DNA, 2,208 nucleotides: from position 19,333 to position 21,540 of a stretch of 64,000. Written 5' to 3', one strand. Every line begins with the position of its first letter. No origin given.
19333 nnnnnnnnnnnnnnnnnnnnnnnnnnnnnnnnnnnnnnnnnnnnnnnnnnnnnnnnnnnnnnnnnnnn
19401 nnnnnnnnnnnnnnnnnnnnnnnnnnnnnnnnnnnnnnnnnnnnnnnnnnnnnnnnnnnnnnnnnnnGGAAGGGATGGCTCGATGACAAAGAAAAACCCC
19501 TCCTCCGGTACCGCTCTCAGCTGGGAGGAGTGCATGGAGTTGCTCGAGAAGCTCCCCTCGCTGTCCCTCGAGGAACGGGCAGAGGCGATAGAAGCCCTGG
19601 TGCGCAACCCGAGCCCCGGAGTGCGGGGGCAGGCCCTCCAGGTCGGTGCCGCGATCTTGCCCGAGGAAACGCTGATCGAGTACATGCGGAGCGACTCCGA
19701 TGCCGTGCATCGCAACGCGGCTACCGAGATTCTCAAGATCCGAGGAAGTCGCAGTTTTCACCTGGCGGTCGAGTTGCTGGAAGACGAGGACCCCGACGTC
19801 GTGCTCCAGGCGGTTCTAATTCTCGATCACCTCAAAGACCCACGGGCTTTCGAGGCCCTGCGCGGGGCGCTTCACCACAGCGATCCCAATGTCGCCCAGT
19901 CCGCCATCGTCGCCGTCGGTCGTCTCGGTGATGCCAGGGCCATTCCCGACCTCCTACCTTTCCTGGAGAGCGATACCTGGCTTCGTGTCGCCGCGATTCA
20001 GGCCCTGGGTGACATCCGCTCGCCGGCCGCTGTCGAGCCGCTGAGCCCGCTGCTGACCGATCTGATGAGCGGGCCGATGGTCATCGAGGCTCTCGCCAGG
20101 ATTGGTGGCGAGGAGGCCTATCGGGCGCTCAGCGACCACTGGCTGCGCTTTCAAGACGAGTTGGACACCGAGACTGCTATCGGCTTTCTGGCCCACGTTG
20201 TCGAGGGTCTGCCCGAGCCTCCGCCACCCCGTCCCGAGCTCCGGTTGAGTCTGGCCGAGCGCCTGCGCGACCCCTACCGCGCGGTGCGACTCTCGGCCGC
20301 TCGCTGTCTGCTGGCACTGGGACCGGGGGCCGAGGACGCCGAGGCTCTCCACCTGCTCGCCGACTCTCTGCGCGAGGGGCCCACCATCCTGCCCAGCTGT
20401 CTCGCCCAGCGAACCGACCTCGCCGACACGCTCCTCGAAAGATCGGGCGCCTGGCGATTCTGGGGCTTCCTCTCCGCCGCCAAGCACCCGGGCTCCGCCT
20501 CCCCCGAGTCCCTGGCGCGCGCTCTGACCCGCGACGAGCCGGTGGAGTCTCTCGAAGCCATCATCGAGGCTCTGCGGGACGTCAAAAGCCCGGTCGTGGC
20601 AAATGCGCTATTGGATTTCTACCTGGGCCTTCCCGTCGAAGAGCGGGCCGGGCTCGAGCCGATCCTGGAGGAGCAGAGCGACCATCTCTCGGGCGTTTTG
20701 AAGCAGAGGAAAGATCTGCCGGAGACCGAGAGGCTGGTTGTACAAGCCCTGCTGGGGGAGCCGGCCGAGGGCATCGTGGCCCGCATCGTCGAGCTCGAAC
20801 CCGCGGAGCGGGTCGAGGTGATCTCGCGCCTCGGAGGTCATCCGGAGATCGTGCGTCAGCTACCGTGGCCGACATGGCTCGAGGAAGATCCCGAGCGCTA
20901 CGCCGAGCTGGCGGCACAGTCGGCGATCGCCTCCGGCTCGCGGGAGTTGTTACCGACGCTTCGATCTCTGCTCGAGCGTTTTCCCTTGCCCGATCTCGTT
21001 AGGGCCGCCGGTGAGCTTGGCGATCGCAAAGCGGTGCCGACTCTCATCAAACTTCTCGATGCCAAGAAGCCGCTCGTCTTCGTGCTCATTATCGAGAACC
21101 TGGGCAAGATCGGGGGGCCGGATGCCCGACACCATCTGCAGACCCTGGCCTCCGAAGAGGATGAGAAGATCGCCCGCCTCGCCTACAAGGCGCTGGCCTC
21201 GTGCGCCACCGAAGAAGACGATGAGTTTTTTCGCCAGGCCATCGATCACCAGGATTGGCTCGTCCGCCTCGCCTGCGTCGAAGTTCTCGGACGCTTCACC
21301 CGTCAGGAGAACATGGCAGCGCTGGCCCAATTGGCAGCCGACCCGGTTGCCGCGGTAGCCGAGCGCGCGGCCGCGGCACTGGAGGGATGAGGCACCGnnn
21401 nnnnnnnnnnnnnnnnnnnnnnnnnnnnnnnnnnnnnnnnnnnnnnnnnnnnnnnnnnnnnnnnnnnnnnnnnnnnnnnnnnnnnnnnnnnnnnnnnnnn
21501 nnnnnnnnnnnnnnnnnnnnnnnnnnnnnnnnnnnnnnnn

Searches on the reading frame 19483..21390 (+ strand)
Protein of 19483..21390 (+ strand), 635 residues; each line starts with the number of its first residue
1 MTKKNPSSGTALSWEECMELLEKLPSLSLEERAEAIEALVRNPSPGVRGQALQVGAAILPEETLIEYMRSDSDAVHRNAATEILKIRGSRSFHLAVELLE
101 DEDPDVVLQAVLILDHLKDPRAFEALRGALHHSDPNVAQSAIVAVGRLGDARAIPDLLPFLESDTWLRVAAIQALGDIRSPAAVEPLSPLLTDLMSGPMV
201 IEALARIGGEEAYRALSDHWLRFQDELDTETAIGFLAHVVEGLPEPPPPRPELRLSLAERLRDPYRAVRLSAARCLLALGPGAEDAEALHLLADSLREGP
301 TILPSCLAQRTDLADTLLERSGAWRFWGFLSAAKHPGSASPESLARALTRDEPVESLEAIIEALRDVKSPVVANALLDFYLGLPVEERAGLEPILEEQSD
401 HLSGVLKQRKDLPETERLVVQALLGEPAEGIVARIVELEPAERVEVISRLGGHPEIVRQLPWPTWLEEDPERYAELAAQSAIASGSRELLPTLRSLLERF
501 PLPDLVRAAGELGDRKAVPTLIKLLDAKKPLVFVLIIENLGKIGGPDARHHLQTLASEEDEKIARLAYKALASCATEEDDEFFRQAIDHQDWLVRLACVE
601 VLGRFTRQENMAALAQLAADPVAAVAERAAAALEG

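Call 12: search_protein_families(library=pfam, proteins=[window:19483-21390:+], max_evalue=0.001)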
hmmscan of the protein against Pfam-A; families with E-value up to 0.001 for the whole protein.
window:19483-21390:+ (635 aa): 5 families
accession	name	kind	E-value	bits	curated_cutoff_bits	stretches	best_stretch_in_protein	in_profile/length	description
PF13646.12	HEAT_2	-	9.3e-44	148.1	27.7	5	97-165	6-75/88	HEAT repeats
PF02985.28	HEAT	-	4.1e-15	54.9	23.5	0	583-607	5-29/31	HEAT repeat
PF03130.22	HEAT_PBS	-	4.6e-14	51.7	20.9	1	167-193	1-27/27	PBS lyase HEAT-like repeat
PF01602.26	Adaptin_N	-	0.00013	21.1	37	0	63-124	118-186/524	Adaptin N terminal region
PF12717.13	Cnd1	-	0.0003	21.3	26.4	0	256-279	25-48/162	non-SMC mitotic condensation complex subunit 1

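Call 69: search_protein_families(library=ncbifam, proteins=[window:19483-21390:+], max_evalue=0.00001)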
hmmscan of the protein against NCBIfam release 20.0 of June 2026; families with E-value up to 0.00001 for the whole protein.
window:19483-21390:+ (635 aa): 7 families
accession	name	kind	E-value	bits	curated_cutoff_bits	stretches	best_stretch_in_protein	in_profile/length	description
NF045915.1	PhycobilmeDegNblB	equivalog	1.1e-28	100.2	300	2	68-216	40-197/214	phycobilisome degradation protein NblB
NF058502.1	phyc_lyase_CpcE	equivalog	5.5e-13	49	330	0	140-194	61-116/260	C-phycocyanin alpha-cysteine-84 phycocyanobilin lyase subunit CpcE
NF058515.1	phyc_lyase_CpcF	equivalog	1.1e-07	31.6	220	0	103-187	12-96/200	C-phycocyanin alpha-cysteine-84 phycocyanobilin lyase subunit CpcF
NF007244.0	PRK09687.1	equivalog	8.9e-07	28.5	275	0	96-160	200-262/285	putative lyase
NF058505.1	phyc_lyase_CpeY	equivalog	9.6e-07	27.7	600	0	111-178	326-397/419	C-phycoerythrin alpha-cysteine-82 phycoerythrobilin lyase CpeY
TIGR02270.1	TIGR02270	subfamily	3.2e-06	26.5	206.8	0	62-191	119-249/410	TIGR02270 family protein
NF010374.0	PRK13800.1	equivalog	6e-06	24.8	1196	0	31-142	776-892/898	fumarate reductase/succinate dehydrogenase flavoprotein subunit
